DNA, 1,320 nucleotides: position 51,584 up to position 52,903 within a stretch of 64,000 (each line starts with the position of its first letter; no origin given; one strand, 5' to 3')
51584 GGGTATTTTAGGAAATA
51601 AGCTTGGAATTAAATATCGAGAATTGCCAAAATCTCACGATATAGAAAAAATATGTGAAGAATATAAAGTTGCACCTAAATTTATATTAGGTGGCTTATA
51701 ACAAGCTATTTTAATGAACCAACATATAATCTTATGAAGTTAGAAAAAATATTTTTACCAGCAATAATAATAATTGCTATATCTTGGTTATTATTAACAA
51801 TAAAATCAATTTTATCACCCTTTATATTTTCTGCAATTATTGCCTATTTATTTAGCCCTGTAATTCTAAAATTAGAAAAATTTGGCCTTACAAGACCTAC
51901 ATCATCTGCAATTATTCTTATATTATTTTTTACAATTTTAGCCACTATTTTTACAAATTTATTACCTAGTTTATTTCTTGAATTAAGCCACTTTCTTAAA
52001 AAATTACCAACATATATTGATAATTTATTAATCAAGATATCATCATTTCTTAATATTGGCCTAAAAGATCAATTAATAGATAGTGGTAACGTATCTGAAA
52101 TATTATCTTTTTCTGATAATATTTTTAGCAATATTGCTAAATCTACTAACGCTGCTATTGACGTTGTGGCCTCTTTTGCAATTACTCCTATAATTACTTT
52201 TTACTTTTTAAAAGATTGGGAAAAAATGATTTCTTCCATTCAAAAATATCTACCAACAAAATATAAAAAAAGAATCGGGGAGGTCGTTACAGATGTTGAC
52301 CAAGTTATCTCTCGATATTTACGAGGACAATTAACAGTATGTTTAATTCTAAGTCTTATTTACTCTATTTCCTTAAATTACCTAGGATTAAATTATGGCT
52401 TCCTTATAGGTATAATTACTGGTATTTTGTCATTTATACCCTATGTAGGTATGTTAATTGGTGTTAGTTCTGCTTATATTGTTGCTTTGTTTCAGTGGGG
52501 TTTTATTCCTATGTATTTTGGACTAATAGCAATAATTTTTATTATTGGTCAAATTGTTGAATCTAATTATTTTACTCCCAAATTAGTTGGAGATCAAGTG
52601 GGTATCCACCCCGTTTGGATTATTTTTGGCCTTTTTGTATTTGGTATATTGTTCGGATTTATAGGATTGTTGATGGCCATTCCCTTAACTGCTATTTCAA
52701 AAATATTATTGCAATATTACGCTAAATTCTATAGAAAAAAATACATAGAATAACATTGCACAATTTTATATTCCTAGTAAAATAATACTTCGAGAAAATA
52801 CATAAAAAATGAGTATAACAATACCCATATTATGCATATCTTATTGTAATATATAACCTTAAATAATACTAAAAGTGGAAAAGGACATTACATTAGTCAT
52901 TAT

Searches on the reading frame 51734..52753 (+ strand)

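Call 30: search_protein_families(library=pfam, proteins=[window:51734-52753:+], max_evalue=0.001)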
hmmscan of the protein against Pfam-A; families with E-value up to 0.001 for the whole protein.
window:51734-52753:+ (339 aa): 1 family
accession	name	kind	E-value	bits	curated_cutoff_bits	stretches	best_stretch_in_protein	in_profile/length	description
PF01594.21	AI-2E_transport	-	2.2e-61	208.3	34.3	1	11-329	5-326/327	AI-2E family transporter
